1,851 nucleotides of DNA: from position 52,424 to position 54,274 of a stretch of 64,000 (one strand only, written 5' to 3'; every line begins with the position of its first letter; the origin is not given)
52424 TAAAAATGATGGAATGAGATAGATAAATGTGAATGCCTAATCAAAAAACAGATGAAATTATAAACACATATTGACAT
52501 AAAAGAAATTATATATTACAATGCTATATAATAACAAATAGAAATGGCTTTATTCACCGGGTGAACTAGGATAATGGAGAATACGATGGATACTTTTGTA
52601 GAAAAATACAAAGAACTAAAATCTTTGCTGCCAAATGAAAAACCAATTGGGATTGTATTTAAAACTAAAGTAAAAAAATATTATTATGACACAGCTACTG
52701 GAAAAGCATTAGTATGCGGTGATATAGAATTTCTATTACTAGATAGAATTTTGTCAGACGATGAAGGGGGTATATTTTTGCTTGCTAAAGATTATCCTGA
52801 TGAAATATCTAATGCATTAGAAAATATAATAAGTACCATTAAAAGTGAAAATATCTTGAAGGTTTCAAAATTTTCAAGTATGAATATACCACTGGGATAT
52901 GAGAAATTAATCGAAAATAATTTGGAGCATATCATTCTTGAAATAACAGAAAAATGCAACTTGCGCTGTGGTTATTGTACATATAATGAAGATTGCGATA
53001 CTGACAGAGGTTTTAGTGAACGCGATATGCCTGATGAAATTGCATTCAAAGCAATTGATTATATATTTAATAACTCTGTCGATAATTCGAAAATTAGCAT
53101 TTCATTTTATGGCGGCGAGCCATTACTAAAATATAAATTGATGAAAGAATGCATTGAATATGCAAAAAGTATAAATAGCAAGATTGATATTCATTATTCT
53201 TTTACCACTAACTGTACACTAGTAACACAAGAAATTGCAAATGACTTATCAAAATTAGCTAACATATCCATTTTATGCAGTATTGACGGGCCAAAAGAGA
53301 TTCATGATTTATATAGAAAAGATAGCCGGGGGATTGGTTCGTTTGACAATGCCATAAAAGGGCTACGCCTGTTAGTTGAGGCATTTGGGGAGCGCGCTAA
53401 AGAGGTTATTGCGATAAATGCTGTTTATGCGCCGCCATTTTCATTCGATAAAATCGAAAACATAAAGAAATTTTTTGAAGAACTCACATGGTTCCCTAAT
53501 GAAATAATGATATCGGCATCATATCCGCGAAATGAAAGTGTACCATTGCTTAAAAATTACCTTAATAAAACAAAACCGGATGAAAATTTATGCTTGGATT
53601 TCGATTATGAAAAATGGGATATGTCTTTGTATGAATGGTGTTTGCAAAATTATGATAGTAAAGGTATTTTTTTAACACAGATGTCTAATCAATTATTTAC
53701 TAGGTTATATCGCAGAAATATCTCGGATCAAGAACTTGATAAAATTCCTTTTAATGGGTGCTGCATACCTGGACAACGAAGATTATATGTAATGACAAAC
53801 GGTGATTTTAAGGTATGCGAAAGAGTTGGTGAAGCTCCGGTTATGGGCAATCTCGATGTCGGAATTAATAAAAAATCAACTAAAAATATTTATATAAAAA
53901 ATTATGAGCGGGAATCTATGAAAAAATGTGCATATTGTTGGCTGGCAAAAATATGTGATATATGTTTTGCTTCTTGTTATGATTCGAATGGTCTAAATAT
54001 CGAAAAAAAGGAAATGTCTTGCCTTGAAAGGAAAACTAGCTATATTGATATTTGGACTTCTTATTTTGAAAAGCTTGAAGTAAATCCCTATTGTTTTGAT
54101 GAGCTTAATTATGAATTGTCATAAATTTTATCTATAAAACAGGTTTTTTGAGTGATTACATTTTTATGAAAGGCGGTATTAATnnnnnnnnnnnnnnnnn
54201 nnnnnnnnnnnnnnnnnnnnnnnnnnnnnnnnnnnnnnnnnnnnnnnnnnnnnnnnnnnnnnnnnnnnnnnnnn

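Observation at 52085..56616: AT-rich islet encoding a radical SAM/SPASM maturase, a 59-aa CxC / CxCxC precursor peptide and an orphan propeller-SBP lipoprotein (candidate new RiPP system)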

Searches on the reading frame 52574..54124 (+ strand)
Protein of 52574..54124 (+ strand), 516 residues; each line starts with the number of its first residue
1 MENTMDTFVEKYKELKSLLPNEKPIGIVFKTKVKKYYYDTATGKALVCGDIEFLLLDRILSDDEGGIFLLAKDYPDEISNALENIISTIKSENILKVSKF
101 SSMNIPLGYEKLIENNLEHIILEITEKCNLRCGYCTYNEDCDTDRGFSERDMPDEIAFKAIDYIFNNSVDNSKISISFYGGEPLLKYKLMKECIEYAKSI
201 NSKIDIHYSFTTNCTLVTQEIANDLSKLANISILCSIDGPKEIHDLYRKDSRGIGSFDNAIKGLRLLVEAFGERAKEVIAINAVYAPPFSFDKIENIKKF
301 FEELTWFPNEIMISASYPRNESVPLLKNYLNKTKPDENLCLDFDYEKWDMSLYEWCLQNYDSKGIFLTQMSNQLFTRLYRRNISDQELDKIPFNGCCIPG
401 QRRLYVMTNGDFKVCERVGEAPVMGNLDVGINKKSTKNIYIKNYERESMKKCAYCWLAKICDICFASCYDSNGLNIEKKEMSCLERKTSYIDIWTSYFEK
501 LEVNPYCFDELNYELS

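Call 3: search_protein_families(library=pfam, proteins=[window:52574-54124:+], max_evalue=0.01)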
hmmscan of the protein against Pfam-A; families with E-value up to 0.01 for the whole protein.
window:52574-54124:+ (516 aa): 2 families
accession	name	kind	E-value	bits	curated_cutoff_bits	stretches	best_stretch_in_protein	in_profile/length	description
PF04055.27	Radical_SAM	-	2.2e-18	67.4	29.5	1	123-300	2-165/166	Radical SAM superfamily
PF13353.11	Fer4_12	-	1.8e-06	28.7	22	1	126-246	13-121/137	4Fe-4S single cluster domain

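Call 4: search_protein_families(library=ncbifam, proteins=[window:52574-54124:+], max_evalue=0.01)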
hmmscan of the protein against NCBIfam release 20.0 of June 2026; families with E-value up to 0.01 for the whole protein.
window:52574-54124:+ (516 aa): 68 families (the best 25 are shown)
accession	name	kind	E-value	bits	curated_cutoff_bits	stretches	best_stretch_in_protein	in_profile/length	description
NF035951.1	rSAM_RumMC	equivalog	7.1e-136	453.9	720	1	16-510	5-503/510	RumMC family radical SAM sactipeptide maturase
TIGR04068.1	rSAM_ocin_clost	equivalog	2.6e-77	260.7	500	1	28-490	4-446/462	Cys-rich peptide radical SAM maturase CcpM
NF038170.1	lachnocin_rSAM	equivalog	3.2e-48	164.7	550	1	95-482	48-412/440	lachnocin radical SAM maturase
TIGR04148.1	GG_samocin_CFB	equivalog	4.2e-44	151.4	300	1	115-500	14-399/411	radical SAM peptide maturase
NF047865.1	rSAM_PapB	equivalog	1.3e-41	143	340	2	117-270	2-152/330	PapB family radical SAM/SPASM ranthipeptide maturase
TIGR03906.1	quino_hemo_SAM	equivalog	2.7e-38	131.8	453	2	80-275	58-249/467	quinohemoprotein amine dehydrogenase maturation protein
TIGR04064.1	rSAM_nif11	equivalog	6.6e-33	114.1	518.7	1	112-274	72-231/459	nif11-like peptide radical SAM maturase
TIGR03974.1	rSAM_six_Cys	equivalog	7e-32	110.9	425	1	75-274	56-251/451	thioether cross-link-forming SCIFF peptide maturase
TIGR03978.1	rSAM_paired_1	equivalog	6.3e-28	97.7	370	1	110-276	74-236/466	His-Xaa-Ser system radical SAM maturase HxsB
NF040492.1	not_ScfB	exception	3.4e-25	88.8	855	1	29-483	7-434/450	ScfB-related radical SAM/SPASM orphan maturase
TIGR04280.1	geopep_mat_rSAM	hypoth_equivalog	5.4e-25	88.2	400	1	119-267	85-230/428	geopeptide radical SAM maturase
NF041707.1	rSAM_YhhB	equivalog_domain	6.3e-23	81.3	445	1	118-269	2-154/369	cyclophane-forming radical SAM/SPASM peptide maturase YhhB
TIGR03942.1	sulfatase_rSAM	equivalog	3.6e-22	78.9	349.45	1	124-269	7-150/363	anaerobic sulfatase maturase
TIGR04115.1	rSAM_Cxxx_rpt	equivalog_domain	1.2e-21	77.7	350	1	120-278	4-166/359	radical SAM peptide maturase, CXXX-repeat target family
TIGR04496.1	rSAM_XyeB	equivalog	7.2e-20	71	450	1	119-273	5-162/385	cyclophane-forming radical SAM/SPASM peptide maturase XyeB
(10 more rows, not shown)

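Call 10: find_homologous_proteins(query=window:52574-54124:+, max_evalue=1e-20)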
Query window:52574-54124:+ (516 aa): 884 proteins with E <= 1e-20 among 8000 candidates; the best 120 are listed.
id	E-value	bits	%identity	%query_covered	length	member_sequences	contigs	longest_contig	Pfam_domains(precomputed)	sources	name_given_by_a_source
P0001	0.0e+0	1175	100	99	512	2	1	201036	PF04055.28,PF13353.12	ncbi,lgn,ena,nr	ncbi:MAG: radical SAM protein [Lachnospiraceae bacterium]|nr:radical SAM protein [Lachnospiraceae ba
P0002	7.5e-178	611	51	98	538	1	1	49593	PF04055.28,PF13353.12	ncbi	-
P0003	1.3e-152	527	46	97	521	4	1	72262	PF04055.28,PF13353.12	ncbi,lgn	ncbi:hypothetical protein D3C78_821520 [compost metagenome]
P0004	2.6e-150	520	45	97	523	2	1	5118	PF04055.28,PF13353.12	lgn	-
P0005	1.3e-147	511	45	98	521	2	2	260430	PF04055.28,PF13353.12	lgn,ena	-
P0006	1.6e-147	511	45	96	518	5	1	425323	PF04055.28,PF13353.12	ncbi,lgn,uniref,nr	ncbi:radical SAM protein [Paenibacillus faecis]|uniref:radical SAM/SPASM domain-containing protein n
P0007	2.6e-147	510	45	97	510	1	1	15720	PF04055.28,PF13353.12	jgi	-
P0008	2.1e-146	507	45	96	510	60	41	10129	PF04055.28,PF13353.12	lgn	-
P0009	1.5e-142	494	45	97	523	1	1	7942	PF04055.28,PF13353.12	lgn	-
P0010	4.5e-137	476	45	98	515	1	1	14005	PF04055.28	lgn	-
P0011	3.9e-132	460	41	97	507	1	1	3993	PF04055.28,PF13353.12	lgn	-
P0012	7.9e-132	459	42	99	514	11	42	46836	PF04055.28,PF13353.12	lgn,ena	-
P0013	1.7e-131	458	43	97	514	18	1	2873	PF04055.28,PF13353.12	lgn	-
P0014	6.3e-131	456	43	98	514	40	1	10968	PF04055.28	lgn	-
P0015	2.2e-130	454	42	99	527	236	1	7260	PF04055.28,PF13353.12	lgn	-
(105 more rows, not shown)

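Call 14: find_encoding_contigs(protein=P0002, flank=6000, max_places=3)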
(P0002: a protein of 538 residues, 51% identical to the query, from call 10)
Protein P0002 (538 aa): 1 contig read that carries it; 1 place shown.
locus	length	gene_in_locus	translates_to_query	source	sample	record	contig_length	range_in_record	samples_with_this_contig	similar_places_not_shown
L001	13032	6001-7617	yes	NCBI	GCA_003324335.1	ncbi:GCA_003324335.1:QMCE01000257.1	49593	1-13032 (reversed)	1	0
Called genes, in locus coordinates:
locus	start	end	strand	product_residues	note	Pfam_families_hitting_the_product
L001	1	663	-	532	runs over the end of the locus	PF14238:DUF4340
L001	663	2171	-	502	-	PF23357:DUF7088, PF09822:ABC_transp_aux (weak), PF23355:IFT52_GIFT (weak)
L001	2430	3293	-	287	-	PF12679:ABC2_membrane_2, PF13346:ABC2_membrane_5 (weak), PF12698:ABC2_membrane_3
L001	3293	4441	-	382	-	PF00005:ABC_tran, PF13304:AAA_21 (faint)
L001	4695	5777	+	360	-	PF00793:DAHP_synth_1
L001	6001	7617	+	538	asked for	PF04055:Radical_SAM, PF13353:Fer4_12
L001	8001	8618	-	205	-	PF01944:SpoIIM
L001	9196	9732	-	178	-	PF00293:NUDIX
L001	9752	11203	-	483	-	PF01546:Peptidase_M20, PF07687:M20_dimer (weak)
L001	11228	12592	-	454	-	PF05167:DUF711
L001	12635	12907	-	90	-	PF13291:ACT_4 (weak), PF13740:ACT_6, PF13840:ACT_7 (weak), PF01842:ACT, PF22468:ACT_9 (weak), PF22629:ACT_AHAS_ss (weak)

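Call 15: find_encoding_contigs(protein=P0003, flank=6000, max_places=3)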
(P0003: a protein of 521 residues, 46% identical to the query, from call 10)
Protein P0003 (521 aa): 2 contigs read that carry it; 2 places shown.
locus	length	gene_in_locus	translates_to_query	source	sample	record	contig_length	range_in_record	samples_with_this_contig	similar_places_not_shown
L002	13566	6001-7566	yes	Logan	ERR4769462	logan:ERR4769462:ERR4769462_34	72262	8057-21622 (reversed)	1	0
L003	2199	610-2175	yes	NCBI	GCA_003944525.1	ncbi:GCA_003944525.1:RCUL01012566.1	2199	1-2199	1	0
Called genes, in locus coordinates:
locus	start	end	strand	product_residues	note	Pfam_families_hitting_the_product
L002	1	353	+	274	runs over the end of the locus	PF00528:BPD_transp_1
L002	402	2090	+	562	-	PF00128:Alpha-amylase, PF16657:Malt_amylase_C, PF23915:SusG_C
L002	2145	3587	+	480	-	PF00128:Alpha-amylase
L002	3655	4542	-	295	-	PF00480:ROK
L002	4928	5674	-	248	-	PF00072:Response_reg, PF04397:LytTR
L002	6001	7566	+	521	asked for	PF04055:Radical_SAM, PF13353:Fer4_12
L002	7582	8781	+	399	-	PF00675:Peptidase_M16, PF05193:Peptidase_M16_C (weak)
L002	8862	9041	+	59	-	-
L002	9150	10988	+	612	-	PF00664:ABC_membrane, PF13175:AAA_15 (faint), PF00005:ABC_tran, PF13304:AAA_21 (faint)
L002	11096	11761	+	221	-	PF00072:Response_reg, PF00486:Trans_reg_C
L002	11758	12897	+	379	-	PF00672:HAMP (weak), PF00512:HisKA (weak), PF02518:HATPase_c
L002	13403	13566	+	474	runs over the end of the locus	PF12704:MacB_PCD, PF02687:FtsX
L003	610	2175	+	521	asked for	PF04055:Radical_SAM, PF13353:Fer4_12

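Call 16: find_encoding_contigs(protein=P0006, flank=6000, max_places=3)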
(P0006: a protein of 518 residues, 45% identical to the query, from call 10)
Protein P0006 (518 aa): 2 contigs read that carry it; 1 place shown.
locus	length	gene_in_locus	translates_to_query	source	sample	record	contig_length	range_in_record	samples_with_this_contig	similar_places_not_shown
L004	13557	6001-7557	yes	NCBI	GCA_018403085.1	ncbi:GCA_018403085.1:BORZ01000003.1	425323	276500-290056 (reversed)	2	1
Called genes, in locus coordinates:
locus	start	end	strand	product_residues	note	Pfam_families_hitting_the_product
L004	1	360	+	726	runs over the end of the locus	PF12051:DUF3533, PF12698:ABC2_membrane_3, PF28175:T4SS_LegC2C7 (faint), PF12698:ABC2_membrane_3, PF01061:ABC2_membrane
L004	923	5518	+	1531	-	PF00310:GATase_2, PF04898:Glu_syn_central, PF01645:Glu_synthase, PF01493:GXGXG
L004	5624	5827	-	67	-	-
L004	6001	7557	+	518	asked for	PF04055:Radical_SAM, PF13353:Fer4_12 (weak)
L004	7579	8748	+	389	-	PF00675:Peptidase_M16, PF05193:Peptidase_M16_C (faint)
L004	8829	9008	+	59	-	-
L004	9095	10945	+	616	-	PF00664:ABC_membrane, PF00005:ABC_tran, PF13304:AAA_21 (faint)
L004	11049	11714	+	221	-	PF00072:Response_reg, PF00486:Trans_reg_C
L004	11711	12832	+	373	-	PF00672:HAMP, PF00512:HisKA, PF02518:HATPase_c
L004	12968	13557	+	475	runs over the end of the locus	PF12704:MacB_PCD, PF02687:FtsX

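Call 23: find_related_loci(query=A2, collection=genome_contigs, flank=8000)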
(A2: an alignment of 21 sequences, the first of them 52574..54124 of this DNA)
Query A2 (516 aa) in genome_contigs; peptide patterns used: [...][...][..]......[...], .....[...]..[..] (x = any residue, [..] = any of these).
599 stretches matched a pattern (row limit reached: there are more); 567 encode a relative of the query (tblastn E <= 1e-3); the best 80 are kept; 80 distinct loci.
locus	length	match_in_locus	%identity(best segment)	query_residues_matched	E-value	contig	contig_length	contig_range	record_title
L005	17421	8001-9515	43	7-512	2e-137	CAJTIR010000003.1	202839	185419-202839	Lachnospiraceae bacterium isolate C77 genome assembly, contig: MGBC000254.3, whole genome shotgun sequence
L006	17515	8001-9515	43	7-512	2e-137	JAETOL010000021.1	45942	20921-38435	MAG: Lachnospiraceae bacterium isolate S14_Bin1 scaffold_990, whole genome shotgun sequence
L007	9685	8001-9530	38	5-511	6e-107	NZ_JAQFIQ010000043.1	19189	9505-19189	Breznakia sp. PF5-3 Ga0505214_43, whole genome shotgun sequence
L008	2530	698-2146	40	25-509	4e-111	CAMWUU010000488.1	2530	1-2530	MAG TPA_asm: uncultured Lachnospiraceae bacterium isolate SRR14411328_bin.16_metawrap_v1.3_MAG genome assembly, contig:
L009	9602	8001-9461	39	25-515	5e-106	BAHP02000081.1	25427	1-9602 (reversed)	Clostridiales bacterium VE202-01 DNA, contig: VE202-01_contig00081, whole genome shotgun sequence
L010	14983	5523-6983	38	25-505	2e-105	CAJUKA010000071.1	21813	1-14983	MAG TPA_asm: uncultured Lachnospiraceae bacterium isolate MGBC143556 genome assembly, contig: MGBC143556.71, whole genom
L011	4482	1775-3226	39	25-505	4e-102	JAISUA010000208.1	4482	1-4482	MAG: Clostridioides sp. isolate Md513_bin53 k119_1660493, whole genome shotgun sequence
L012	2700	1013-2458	38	18-505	8e-104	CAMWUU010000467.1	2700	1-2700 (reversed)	MAG TPA_asm: uncultured Lachnospiraceae bacterium isolate SRR14411328_bin.16_metawrap_v1.3_MAG genome assembly, contig:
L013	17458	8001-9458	34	25-512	1e-96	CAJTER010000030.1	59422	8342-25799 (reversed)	Clostridia bacterium isolate C62_85_CA_BP genome assembly, contig: MGBC000178.30, whole genome shotgun sequence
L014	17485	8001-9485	35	2-505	4e-95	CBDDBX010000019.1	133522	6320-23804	MAG: Candidatus Aminicenantia bacterium isolate 4fa86780-61e5-4643-9f7f-dd0f5b482a8a genome assembly, contig: contig_19,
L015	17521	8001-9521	35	5-511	8e-95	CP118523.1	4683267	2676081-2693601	Clostridiaceae bacterium M8S5 chromosome, complete genome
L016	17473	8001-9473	33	17-512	5e-93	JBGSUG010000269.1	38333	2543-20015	MAG: Candidatus Aminicenantales bacterium isolate JTS-AC427 k141_4339861, whole genome shotgun sequence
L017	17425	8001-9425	34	26-505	3e-92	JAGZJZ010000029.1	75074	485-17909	MAG: Clostridiales bacterium isolate L3_133_000G1_dasL3_133_000G1_concoct_15 L3_133_000G1_scaffold_313, whole genome sho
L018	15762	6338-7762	34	26-505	8e-91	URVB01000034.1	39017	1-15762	uncultured Blautia sp. isolate UMGS1369 genome assembly, contig: NODE_343_length_39017_cov_4.351111, whole genome shotgu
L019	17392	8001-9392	36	25-505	7e-90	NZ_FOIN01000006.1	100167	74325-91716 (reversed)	Thomasclavelia cocleata strain DSM 1551, whole genome shotgun sequence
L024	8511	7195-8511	38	10-445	1e-86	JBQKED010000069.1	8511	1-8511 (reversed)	Faecalimonas sp. LCP19S3_D12 contig00069, whole genome shotgun sequence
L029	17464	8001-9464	33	25-512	3e-83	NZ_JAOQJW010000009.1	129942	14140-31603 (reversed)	Dorea amylophila strain H5_25 .14207_7_37.9, whole genome shotgun sequence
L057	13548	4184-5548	29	13-483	2e-50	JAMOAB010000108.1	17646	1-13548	MAG: Bacillota bacterium isolate Bin_63 Bin_63_scaffold_2925, whole genome shotgun sequence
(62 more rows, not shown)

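Call 37: search_protein_families(library=pfam, proteins=[L057:1956-3806:+, L057:4190-5653:+, L057:5669-6799:+, L057:6777-7112:+, L057:7178-9385:+, L057:9459-11120:+, L057:11279-12220:+, L057:12350-13486:+, L057:927-1811:-], max_evalue=0.01)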
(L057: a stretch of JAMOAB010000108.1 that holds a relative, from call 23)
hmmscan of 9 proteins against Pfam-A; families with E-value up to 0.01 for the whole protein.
L057:1956-3806:+ (616 aa): 8 families
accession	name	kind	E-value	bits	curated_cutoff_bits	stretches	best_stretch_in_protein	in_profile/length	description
PF00005.33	ABC_tran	-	9.8e-36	123.8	25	1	392-539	2-137/137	ABC transporter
PF00664.28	ABC_membrane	-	6.7e-30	105.1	28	1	55-325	2-273/274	ABC transporter transmembrane region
PF02463.25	SMC_N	-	6.2e-10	39.3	40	1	459-580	111-210/220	RecF/RecN/SMC N terminal domain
PF13304.12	AAA_21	-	1.7e-05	25.5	27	1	405-449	3-56/304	AAA domain, putative AbiEii toxin, Type IV TA system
PF13401.12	AAA_22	-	0.001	19.8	27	1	405-538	9-94/130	AAA domain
PF13173.12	AAA_14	-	0.0032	17.9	27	0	404-453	5-53/129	AAA domain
PF13175.12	AAA_15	-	0.0037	17.4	32.1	1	389-553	12-105/374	AAA ATPase domain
PF13555.12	AAA_29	-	0.0037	17.4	27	1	392-422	13-43/61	P-loop containing region of AAA domain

L057:4190-5653:+ (487 aa): 2 families
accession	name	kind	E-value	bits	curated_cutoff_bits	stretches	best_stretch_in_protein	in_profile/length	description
PF04055.27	Radical_SAM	-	3e-17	63.7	29.5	1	103-269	2-155/166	Radical SAM superfamily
PF13353.11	Fer4_12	-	1e-08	36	22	1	105-225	12-126/137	4Fe-4S single cluster domain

L057:5669-6799:+ (376 aa): 0 families

L057:6777-7112:+ (111 aa): 0 families

L057:7178-9385:+ (735 aa): 5 families
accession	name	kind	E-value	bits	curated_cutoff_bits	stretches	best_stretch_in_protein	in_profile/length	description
PF13416.11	SBP_bac_8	-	8.3e-17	62.3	27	1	357-660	1-266/279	Bacterial extracellular solute-binding protein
PF01547.30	SBP_bac_1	-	5.9e-08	33.5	26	1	357-492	12-142/307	Bacterial extracellular solute-binding protein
PF06739.17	SBBP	-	2.7e-05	24.5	20.5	0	167-179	16-28/38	Beta-propeller repeat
PF22701.2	Mala_s_1-like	-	4.6e-05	23.7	27.5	1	115-221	47-150/195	Mal s 1 allergenic protein-like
PF08662.17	eIF2A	-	0.0056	17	20.5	0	129-265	30-162/194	Eukaryotic translation initiation factor eIF2A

L057:9459-11120:+ (553 aa): 1 family
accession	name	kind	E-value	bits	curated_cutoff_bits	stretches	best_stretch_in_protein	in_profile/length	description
PF00082.27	Peptidase_S8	-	1.1e-12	48.3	21.8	1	25-239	7-265/288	Subtilase family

L057:11279-12220:+ (313 aa): 1 family
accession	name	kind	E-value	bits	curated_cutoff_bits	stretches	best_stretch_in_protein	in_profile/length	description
PF13860.13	FlgD_ig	-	0.0093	16.4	27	0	125-150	18-43/79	FlgD Ig-like domain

L057:12350-13486:+ (378 aa): 2 families
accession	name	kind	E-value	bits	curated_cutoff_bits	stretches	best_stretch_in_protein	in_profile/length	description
PF01547.30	SBP_bac_1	-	2.5e-18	67.5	26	1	4-289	20-306/307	Bacterial extracellular solute-binding protein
PF13416.11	SBP_bac_8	-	1.3e-11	45.3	27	1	22-291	21-251/279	Bacterial extracellular solute-binding protein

L057:927-1811:- (294 aa): 1 family
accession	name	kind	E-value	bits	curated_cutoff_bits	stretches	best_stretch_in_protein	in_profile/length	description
PF00528.27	BPD_transp_1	-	1.2e-18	67.9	26.4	1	91-285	5-173/184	Binding-protein-dependent transport system inner membrane component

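Call 66: search_protein_families(library=pfam, proteins=[L057:5669-6799:+, L002:7582-8781:+], max_evalue=1)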
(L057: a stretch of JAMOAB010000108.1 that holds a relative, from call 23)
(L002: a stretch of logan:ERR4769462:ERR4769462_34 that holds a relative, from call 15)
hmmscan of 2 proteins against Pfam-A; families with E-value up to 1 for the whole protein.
L057:5669-6799:+ (376 aa): 1 family
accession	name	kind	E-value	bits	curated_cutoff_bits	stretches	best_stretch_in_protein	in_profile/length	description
PF01113.26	DapB_N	-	0.073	13.6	25.6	1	30-76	25-71/124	Dihydrodipicolinate reductase, N-terminus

L002:7582-8781:+ (399 aa): 3 families
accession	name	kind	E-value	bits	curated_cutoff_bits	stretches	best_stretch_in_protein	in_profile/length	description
PF00675.25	Peptidase_M16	-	3.6e-10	40.4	22.3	1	21-120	8-115/149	Insulinase (Peptidase family M16)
PF05193.26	Peptidase_M16_C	-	2.6e-07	31.1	23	1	160-321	2-159/181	Peptidase M16 inactive domain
PF12243.14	CTK3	-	0.45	11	23.7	1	10-97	25-97/124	CTD kinase subunit gamma CTK3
